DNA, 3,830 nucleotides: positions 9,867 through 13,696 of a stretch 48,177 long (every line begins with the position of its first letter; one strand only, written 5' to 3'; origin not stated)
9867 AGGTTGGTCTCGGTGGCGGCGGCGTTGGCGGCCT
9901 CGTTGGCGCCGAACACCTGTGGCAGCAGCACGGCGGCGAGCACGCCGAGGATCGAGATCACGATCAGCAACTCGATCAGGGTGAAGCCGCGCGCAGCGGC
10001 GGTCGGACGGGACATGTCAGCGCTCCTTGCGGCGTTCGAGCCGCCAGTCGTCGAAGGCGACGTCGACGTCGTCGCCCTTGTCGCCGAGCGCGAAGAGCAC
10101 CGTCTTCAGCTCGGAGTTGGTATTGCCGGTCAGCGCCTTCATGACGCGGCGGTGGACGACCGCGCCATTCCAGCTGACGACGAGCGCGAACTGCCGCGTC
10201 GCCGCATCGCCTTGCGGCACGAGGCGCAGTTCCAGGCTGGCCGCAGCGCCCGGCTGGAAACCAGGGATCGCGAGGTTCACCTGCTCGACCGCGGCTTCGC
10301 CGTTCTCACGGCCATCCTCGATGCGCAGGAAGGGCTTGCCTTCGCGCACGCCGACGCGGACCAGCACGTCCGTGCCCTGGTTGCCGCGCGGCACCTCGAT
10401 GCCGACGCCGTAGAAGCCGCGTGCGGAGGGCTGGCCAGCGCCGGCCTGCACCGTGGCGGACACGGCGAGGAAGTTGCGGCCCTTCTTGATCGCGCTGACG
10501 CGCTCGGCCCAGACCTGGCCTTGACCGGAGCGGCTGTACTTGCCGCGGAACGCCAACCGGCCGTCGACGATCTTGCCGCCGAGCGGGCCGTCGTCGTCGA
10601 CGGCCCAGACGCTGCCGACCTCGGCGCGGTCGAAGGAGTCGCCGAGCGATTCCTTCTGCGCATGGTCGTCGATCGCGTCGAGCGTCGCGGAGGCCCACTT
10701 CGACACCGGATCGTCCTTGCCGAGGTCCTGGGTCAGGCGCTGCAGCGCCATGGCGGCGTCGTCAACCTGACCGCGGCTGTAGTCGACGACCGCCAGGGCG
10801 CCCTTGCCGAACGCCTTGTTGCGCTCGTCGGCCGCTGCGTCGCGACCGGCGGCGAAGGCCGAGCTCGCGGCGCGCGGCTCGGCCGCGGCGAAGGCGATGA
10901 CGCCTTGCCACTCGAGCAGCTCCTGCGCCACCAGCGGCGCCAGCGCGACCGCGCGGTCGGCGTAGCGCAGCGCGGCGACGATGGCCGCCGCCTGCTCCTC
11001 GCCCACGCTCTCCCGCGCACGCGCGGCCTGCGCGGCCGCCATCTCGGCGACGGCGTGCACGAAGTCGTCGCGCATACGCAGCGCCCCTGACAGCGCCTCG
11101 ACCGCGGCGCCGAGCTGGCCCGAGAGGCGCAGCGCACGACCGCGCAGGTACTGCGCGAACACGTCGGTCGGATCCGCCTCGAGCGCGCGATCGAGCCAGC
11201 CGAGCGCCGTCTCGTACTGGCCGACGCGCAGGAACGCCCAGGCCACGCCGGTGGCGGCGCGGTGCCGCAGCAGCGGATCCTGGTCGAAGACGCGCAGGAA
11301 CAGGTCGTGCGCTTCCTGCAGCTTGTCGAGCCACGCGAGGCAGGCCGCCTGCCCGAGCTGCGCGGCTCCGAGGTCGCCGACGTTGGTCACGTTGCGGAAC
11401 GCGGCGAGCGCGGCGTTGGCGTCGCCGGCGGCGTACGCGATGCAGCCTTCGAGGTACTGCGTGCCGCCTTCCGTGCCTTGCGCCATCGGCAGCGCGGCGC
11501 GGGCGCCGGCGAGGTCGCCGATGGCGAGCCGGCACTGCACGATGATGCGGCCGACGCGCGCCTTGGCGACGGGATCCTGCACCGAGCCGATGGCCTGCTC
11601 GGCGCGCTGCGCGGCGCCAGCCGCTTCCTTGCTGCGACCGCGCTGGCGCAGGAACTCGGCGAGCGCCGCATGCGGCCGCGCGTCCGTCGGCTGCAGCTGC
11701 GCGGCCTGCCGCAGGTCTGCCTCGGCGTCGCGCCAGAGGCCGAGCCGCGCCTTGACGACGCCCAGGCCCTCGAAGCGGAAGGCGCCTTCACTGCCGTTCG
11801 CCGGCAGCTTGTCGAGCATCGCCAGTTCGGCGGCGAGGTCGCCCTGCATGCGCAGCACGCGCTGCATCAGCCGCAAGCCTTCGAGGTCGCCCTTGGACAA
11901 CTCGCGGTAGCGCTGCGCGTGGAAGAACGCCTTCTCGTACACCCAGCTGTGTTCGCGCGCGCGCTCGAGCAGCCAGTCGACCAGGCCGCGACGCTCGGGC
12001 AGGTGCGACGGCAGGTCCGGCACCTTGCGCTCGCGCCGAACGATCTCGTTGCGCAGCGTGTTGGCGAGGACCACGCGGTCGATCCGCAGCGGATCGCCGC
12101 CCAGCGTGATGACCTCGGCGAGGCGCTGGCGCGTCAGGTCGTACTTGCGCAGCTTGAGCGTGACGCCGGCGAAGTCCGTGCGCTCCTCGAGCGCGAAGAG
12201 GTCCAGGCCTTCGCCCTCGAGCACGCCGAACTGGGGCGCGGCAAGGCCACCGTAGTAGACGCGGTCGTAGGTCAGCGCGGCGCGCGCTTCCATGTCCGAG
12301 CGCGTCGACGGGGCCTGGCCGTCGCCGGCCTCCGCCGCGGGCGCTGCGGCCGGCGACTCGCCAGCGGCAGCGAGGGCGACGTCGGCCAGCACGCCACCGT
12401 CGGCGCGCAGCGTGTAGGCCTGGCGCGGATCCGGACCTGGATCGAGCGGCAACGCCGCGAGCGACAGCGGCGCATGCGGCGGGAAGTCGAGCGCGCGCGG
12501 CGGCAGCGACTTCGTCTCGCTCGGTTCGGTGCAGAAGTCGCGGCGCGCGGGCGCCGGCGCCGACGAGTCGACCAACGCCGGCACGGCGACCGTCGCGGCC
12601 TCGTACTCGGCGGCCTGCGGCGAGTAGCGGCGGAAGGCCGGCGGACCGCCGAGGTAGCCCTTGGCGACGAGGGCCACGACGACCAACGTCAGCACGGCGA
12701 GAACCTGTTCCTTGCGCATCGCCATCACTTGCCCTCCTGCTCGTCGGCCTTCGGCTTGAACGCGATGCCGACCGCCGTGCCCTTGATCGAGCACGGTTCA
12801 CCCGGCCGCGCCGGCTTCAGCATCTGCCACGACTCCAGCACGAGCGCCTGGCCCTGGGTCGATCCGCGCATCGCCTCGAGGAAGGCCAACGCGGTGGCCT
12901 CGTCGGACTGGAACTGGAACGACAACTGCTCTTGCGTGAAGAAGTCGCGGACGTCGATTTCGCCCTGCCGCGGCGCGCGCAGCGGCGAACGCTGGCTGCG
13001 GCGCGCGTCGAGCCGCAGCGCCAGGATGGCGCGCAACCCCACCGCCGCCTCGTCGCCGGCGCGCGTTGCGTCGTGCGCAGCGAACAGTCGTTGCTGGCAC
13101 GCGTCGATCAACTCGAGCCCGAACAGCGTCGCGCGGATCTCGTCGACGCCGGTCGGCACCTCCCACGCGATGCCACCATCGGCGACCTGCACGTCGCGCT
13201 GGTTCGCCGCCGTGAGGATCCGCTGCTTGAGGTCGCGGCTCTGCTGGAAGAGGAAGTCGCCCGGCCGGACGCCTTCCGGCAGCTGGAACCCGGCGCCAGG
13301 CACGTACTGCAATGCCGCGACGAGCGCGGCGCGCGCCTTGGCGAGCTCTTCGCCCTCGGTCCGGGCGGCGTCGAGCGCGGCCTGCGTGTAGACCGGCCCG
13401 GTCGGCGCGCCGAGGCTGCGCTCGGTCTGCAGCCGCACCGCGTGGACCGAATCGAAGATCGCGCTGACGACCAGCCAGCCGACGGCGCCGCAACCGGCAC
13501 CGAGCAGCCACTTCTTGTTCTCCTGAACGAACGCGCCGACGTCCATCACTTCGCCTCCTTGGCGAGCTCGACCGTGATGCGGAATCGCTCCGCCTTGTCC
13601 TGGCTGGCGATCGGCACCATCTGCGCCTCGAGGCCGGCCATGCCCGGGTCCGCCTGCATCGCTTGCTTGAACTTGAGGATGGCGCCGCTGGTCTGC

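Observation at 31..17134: Ten-gene translationally coupled pseudopilus operon without motor, platform, secretin or peptidase genes in the window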

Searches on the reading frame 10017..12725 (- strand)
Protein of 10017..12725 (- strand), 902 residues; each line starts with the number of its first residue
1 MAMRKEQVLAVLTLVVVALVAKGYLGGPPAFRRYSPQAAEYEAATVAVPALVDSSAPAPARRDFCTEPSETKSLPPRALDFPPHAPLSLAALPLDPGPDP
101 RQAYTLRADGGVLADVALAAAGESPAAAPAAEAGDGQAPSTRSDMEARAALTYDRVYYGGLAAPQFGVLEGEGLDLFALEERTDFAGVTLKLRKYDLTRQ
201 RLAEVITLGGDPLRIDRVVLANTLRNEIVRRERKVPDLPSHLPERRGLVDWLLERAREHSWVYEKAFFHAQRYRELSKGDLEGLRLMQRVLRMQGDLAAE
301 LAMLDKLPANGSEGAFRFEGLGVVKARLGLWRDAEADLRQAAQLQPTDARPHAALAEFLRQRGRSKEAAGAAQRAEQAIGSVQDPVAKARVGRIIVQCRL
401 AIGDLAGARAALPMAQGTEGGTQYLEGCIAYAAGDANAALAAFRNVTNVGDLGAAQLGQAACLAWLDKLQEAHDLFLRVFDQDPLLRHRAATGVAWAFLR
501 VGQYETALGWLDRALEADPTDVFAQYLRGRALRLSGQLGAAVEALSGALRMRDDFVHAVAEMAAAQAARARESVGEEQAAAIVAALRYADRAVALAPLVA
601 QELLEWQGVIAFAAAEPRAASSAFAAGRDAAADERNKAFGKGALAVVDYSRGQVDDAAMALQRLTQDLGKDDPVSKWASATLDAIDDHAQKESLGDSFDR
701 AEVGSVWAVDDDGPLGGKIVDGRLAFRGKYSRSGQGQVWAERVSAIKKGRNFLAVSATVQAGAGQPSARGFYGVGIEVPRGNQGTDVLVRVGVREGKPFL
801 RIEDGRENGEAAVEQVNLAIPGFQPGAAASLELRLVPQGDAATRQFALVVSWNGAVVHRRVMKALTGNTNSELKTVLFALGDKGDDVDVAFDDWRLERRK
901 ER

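Call 7: search_protein_families(library=pfam, proteins=[window:10017-12725:-], max_evalue=0.1)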
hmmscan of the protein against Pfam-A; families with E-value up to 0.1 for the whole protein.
window:10017-12725:- (902 aa): 9 families
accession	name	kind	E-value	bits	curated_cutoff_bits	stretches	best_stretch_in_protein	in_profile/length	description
PF13431.12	TPR_17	-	2.1e-09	37.3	24.4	1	511-542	2-33/34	Tetratricopeptide repeat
PF07719.23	TPR_2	-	1.2e-08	34.9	27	1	495-521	8-34/34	Tetratricopeptide repeat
PF13432.12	TPR_16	-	2.5e-07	31.4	32.7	3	495-551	4-60/65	Tetratricopeptide repeat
PF13414.12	TPR_11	-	2.6e-07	30.6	26.8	1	502-531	8-37/42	TPR repeat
PF12895.13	ANAPC3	-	3.1e-06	27.8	27.2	1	502-550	3-52/82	Anaphase-promoting complex, cyclosome, subunit 3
PF00515.34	TPR_1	-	7.6e-06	26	27.8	0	495-521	8-34/34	Tetratricopeptide repeat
PF13181.12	TPR_8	-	0.00067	20.1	25.7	0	524-553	3-32/34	Tetratricopeptide repeat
PF13428.12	TPR_14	-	0.0032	18.4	23.5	1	494-529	7-42/44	Tetratricopeptide repeat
PF13424.12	TPR_12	-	0.0052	17.4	30.1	1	453-518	3-75/77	Tetratricopeptide repeat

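Call 8: search_protein_families(library=ncbifam, proteins=[window:10017-12725:-], max_evalue=0.1)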
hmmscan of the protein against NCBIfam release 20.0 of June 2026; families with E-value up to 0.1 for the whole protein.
window:10017-12725:- (902 aa): 10 families
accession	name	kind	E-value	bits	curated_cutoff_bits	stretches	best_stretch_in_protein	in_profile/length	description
NF040959.1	MamA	equivalog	1.5e-12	47.4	200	1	461-564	79-181/204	magnetosome protein MamA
TIGR02521.1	type_IV_pilW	equivalog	8.2e-08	32.1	154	1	488-553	31-96/234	type IV pilus biogenesis/stability protein PilW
TIGR02552.1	LcrH_SycD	equivalog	2.6e-06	27.2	104.8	2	428-532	26-130/136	SycD/LcrH family type III secretion system chaperone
TIGR02917.1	PEP_TPR_lipo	equivalog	2.4e-05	22.4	312.2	2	279-371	667-758/899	XrtA/PEP-CTERM system TPR-repeat protein PrsT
NF008757.0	PRK11788.1-5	equivalog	0.00096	18.4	363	1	496-572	188-264/388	lipopolysaccharide assembly protein LapB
NF052415.1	T3SS_chap_SctY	equivalog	0.0028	18.1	70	1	488-550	40-105/106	type III secretion apparatus assembly chaperone SctY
NF011886.0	PRK15359.1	equivalog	0.0029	17.4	146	1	488-557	58-127/144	type III secretion system chaperone protein SscB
NF041522.1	TPR_sll0314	equivalog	0.0047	16.2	225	1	490-562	182-261/275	Sll0314/Alr1548 family TPR repeat-containing protein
NF008391.2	PRK11189.1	equivalog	0.0087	15.6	250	0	322-355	72-105/297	lipoprotein NlpI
NF047558.1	TPR_END_plus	domain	0.017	15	32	0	495-520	6-31/56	TPR end-of-group domain-containing protein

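Call 60: search_solved_structures(query=A8, max_evalue=1)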
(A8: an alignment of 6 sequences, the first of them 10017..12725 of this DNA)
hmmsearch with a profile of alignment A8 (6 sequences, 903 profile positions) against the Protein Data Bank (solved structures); distinct sequences matched with E-value up to 1: 141 (the best 60 are shown).
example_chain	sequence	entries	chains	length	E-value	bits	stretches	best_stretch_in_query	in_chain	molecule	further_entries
9qhb_A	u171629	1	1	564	3.1e-29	104.9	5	427-550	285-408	Engineered tetratricopeptide repeat protein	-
8bu0_A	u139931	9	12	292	1.2e-20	76.5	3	428-550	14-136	Consensus tetratricopeptide repeat protein | Crystal structure of an 8-repeat consensus TPR superhelix with Zinc. | Monomer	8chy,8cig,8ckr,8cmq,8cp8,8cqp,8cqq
9qhc_A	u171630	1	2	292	4.7e-16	61.3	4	490-550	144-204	Engineered tetratricopeptide repeat protein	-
7obi_A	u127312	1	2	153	1.6e-13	52.9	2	490-567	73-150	CTPR-rv4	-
7yea_A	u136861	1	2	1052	3.1e-11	45.3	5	433-568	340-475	UDP-N-acetylglucosamine--peptide N-acetylglucosaminyltransferase 110 kDa subunit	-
8ch0_A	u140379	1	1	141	3.2e-11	45.3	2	490-550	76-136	Consensus tetratricopeptide repeat protein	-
2fo7_A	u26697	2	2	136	3.2e-11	45.3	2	490-550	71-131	SYNTHETIC CONSENSUS TPR PROTEIN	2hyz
7yeh_B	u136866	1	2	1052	3.2e-11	45.3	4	433-568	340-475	UDP-N-acetylglucosamine--peptide N-acetylglucosaminyltransferase 110 kDa subunit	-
7ntf_A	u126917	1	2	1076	4.7e-11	44.7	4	433-568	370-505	Isoform 1 of UDP-N-acetylglucosamine--peptide N-acetylglucosaminyltransferase 110 kDa subu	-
6eou_A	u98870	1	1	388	3.6e-10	41.8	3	283-384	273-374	UDP-N-acetylglucosamine--peptide N-acetylglucosaminyltransferase 110 kDa subunit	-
1w3b_A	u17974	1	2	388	3.7e-10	41.8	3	282-383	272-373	UDP-N-ACETYLGLUCOSAMINE--PEPTIDE N-ACETYLGLUCOSAMINYLTRANSFERASE 110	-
2q7f_A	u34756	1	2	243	1.5e-08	36.5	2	424-526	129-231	YrrB protein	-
1na0_A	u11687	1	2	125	1.8e-08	36.2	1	489-550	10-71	designed protein CTPR3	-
9gzg_A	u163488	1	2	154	2.2e-08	35.9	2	490-551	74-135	Engineered CTPR protein with glutamic acids for conductivity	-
3kd7_A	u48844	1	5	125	3.4e-08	35.3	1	463-551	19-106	CTPR390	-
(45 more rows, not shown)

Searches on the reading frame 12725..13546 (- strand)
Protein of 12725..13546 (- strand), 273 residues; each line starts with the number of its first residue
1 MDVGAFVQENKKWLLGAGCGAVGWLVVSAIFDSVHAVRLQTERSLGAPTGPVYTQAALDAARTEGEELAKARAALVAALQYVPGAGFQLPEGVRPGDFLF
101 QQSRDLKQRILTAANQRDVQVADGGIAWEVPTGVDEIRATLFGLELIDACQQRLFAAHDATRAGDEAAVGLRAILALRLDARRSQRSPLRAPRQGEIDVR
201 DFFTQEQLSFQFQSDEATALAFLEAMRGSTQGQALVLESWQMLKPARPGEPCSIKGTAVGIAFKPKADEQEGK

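Call 7: search_protein_families(library=pfam, proteins=[window:12725-13546:-], max_evalue=0.1)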
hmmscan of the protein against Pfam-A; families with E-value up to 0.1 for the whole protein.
window:12725-13546:- (273 aa): 1 family
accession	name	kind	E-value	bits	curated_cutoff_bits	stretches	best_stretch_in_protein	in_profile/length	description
PF21392.3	COQ9_N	-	0.006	16.8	27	0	105-114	3-12/31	Ubiquinone biosynthesis protein COQ9, N-terminal domain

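Call 8: search_protein_families(library=ncbifam, proteins=[window:12725-13546:-], max_evalue=0.1)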
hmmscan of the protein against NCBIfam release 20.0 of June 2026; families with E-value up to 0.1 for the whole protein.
window:12725-13546:- (273 aa): 0 families

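Call 42: search_solved_structures(query=A2, max_evalue=10, show_alignments=0)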
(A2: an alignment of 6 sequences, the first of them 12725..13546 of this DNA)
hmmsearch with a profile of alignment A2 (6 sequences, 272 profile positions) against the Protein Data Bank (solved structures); distinct sequences matched with E-value up to 10: 14.
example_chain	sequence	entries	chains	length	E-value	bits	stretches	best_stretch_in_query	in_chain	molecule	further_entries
7as1_A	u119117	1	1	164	0.035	16.6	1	54-174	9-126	Polymerase basic protein 2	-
7as0_A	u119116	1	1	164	0.079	15.5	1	54-174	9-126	Polymerase basic protein 2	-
5eg8_A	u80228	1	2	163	0.081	15.4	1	54-174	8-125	Polymerase basic protein 2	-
7as2_A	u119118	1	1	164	0.082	15.4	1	54-174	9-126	Polymerase basic protein 2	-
9i2o_A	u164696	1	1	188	0.084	15.4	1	52-174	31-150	Polymerase basic protein 2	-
4cb4_A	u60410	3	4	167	0.085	15.4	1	53-174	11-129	POLYMERASE BASIC SUBUNIT 2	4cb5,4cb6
4eqk_A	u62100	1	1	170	0.098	15.1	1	53-174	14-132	Polymerase basic protein 2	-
4enf_A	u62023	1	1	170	0.13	14.8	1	52-174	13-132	Polymerase basic protein 2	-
3wi0_A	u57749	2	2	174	0.13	14.8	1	52-174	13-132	Polymerase basic protein 2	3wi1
4j2r_A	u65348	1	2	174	0.14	14.7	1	52-174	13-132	Polymerase basic protein 2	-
4u6o_A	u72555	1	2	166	0.14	14.7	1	53-174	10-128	Polymerase basic protein 2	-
7as3_A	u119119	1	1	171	0.17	14.4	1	54-174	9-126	Polymerase basic protein 2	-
9xeg_A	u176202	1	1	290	0.17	14.3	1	52-174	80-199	Polymerase basic protein 2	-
6s5v_AAAA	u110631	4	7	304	0.19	14.2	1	52-174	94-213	Polymerase basic protein 2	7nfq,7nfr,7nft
